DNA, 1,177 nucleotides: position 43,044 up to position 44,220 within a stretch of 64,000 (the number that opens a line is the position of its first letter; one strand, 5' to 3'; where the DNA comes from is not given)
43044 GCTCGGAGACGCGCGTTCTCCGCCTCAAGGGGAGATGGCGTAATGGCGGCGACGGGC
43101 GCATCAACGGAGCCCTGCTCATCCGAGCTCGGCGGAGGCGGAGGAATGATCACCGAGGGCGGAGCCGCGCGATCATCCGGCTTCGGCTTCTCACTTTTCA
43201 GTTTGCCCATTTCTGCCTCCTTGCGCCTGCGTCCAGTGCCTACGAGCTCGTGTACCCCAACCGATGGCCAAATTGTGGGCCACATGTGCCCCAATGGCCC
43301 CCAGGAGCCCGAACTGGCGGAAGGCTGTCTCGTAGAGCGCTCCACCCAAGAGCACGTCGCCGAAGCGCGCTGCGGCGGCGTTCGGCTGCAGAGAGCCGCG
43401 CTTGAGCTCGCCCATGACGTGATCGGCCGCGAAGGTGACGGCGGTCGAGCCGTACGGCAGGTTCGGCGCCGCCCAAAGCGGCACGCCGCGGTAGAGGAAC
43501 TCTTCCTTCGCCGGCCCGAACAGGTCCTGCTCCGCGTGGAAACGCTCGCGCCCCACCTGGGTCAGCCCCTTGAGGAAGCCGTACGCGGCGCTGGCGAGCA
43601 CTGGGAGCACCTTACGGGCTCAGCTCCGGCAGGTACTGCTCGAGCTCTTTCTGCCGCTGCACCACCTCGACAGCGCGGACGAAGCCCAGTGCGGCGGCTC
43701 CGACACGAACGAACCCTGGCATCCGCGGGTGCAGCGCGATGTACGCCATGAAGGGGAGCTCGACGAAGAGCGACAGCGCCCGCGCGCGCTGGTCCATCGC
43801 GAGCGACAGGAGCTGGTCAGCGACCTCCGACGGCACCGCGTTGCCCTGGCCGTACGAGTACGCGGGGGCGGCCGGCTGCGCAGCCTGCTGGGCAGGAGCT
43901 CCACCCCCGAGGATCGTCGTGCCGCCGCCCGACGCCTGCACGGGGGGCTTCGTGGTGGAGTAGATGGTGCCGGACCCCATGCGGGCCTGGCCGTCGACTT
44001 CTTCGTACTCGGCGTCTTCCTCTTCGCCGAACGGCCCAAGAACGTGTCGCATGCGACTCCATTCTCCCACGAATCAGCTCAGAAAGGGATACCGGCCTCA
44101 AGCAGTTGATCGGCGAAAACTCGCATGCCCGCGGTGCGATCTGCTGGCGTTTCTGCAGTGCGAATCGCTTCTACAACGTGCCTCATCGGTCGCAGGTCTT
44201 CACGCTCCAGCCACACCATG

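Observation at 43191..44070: CPBP-family intramembrane protease (EExxxR / FxxxH / HxxxN) embedded in the leftward block, possibly split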

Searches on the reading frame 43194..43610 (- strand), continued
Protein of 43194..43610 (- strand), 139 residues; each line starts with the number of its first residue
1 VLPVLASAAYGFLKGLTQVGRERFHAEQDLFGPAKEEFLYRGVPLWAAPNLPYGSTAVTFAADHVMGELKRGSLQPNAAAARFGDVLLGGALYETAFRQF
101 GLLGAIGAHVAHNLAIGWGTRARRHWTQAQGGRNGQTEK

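Call 57: search_dna_similar(query=window:43194-43610:-, collection=phages, mode=protein, max_evalue=0.001)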
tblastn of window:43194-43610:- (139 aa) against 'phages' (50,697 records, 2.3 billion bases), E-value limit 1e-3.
No match.

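Call 66: search_protein_families(library=pfam, proteins=[L014:1611-2342:+, L014:2979-3587:+, L015:8460-9023:+, L003:11863-12258:+, L001:12178-12645:+, L014:1105-1590:+, L015:7178-7585:+], max_evalue=0.01)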
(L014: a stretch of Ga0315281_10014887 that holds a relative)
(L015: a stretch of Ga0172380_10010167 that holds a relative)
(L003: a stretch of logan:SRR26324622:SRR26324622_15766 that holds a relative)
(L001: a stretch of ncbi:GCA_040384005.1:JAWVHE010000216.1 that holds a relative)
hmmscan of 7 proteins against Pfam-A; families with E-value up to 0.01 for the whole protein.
L014:1611-2342:+ (244 aa): 1 family
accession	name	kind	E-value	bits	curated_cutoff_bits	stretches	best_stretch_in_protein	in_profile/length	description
PF01510.30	Amidase_2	-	2.3e-17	64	26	1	36-210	6-131/131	N-acetylmuramoyl-L-alanine amidase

L014:2979-3587:+ (203 aa): 1 family
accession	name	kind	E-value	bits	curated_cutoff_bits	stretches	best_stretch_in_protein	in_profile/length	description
PF01832.25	Glucosaminidase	-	2.6e-13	51.1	30.2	1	68-192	16-115/123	Mannosyl-glycoprotein endo-beta-N-acetylglucosaminidase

L015:8460-9023:+ (188 aa): 2 families
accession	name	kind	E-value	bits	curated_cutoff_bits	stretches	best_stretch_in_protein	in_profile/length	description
PF02557.22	VanY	-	1.6e-17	64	25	1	66-184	4-131/132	D-alanyl-D-alanine carboxypeptidase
PF02128.21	Peptidase_M36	-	0.0045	16.7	23.3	1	97-173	280-357/368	Fungalysin metallopeptidase (M36)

L003:11863-12258:+ (132 aa): 1 family
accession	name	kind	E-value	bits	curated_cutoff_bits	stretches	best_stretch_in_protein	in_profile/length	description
PF01464.25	SLT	-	0.00019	21.4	21.3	1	54-120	18-84/117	Transglycosylase SLT domain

L001:12178-12645:+ (156 aa): 2 families
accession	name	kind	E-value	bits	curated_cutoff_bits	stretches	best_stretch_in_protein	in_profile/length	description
PF02557.22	VanY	-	2.7e-22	79.4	25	1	43-156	3-131/132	D-alanyl-D-alanine carboxypeptidase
PF24616.1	DUF7624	-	0.00087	19.8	27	1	33-129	18-109/134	Domain of unknown function (DUF7624)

L014:1105-1590:+ (162 aa): 2 families
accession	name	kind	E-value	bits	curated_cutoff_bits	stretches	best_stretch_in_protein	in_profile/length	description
PF14817.11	HAUS5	-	0.0028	17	25.6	1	90-146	69-125/643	HAUS augmin-like complex subunit 5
PF10805.13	DUF2730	-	0.0061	17.1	24.9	1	97-141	53-99/102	Protein of unknown function (DUF2730)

L015:7178-7585:+ (136 aa): 0 families

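Call 69: find_encoding_contigs(protein=P0092, flank=6000, max_places=3)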
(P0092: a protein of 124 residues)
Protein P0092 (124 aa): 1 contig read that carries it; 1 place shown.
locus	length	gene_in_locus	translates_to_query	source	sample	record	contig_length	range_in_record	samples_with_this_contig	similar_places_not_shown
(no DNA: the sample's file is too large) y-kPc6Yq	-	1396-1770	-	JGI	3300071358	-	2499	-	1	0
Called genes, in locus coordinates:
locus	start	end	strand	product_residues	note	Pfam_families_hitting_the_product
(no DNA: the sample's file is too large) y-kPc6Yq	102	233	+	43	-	-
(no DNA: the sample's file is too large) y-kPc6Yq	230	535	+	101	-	-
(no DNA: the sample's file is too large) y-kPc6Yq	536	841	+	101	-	-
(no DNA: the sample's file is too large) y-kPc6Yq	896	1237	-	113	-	-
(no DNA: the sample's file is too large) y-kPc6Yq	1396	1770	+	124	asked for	PF02517:Rce1-like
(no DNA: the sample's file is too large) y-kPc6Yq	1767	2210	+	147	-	-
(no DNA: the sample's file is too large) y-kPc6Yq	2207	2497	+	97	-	?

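Call 74: search_protein_families(library=padloc, proteins=[window:43194-43610:-, P0033, P0036], max_evalue=0.01)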
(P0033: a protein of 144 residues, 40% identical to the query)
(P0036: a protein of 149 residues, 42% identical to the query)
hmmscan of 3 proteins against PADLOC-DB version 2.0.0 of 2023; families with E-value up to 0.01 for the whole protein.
window:43194-43610:- (139 aa): 0 families

P0033 (144 aa): 0 families

P0036 (149 aa): 0 families

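Call 92: search_protein_families(library=pfam, proteins=[L010:1013-1900:+, L007:3214-3747:+, L013:10366-11244:+, L013:11244-11705:+, L011:5329-5874:+], max_evalue=0.01)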
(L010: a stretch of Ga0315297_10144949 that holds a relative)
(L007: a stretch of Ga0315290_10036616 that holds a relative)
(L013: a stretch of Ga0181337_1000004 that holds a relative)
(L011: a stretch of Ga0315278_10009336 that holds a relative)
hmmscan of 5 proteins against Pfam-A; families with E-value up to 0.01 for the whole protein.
L010:1013-1900:+ (296 aa): 0 families

L007:3214-3747:+ (178 aa): 1 family
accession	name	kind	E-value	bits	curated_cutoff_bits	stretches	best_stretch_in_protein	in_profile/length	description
PF01464.25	SLT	-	0.0022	18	21.3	1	101-165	19-83/117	Transglycosylase SLT domain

L013:10366-11244:+ (293 aa): 0 families

L013:11244-11705:+ (154 aa): 2 families
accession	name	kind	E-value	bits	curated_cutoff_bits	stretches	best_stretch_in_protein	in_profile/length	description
PF02557.22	VanY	-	2.1e-24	86.2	25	1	42-154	4-131/132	D-alanyl-D-alanine carboxypeptidase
PF24616.1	DUF7624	-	0.00052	20.5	27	1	30-129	17-111/134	Domain of unknown function (DUF7624)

L011:5329-5874:+ (182 aa): 1 family
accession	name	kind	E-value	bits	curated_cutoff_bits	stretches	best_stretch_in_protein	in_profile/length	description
PF02557.22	VanY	-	2.7e-15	56.7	25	1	59-179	2-131/132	D-alanyl-D-alanine carboxypeptidase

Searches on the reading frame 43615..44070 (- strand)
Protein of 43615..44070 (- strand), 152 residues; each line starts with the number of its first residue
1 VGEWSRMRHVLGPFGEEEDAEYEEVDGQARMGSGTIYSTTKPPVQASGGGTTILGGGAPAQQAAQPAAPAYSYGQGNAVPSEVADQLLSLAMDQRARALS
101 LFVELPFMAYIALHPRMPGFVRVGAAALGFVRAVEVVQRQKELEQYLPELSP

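Call 3: search_protein_families(library=pfam, proteins=[window:43615-44070:-], max_evalue=1)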
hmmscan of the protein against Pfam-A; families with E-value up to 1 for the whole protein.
window:43615-44070:- (152 aa): 0 families

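Call 7: search_protein_families(library=phrogs, proteins=[window:43615-44070:-], max_evalue=0.01)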
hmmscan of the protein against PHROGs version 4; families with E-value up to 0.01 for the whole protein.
window:43615-44070:- (152 aa): 0 families

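Call 23: search_protein_families(library=ncbifam, proteins=[window:43615-44070:-], max_evalue=0.1)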
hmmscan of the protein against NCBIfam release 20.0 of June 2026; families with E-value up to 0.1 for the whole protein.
window:43615-44070:- (152 aa): 0 families

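Call 74: search_protein_families(library=padloc, proteins=[window:43615-44070:-], max_evalue=0.01)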
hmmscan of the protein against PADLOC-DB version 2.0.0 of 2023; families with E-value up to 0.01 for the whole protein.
window:43615-44070:- (152 aa): 0 families
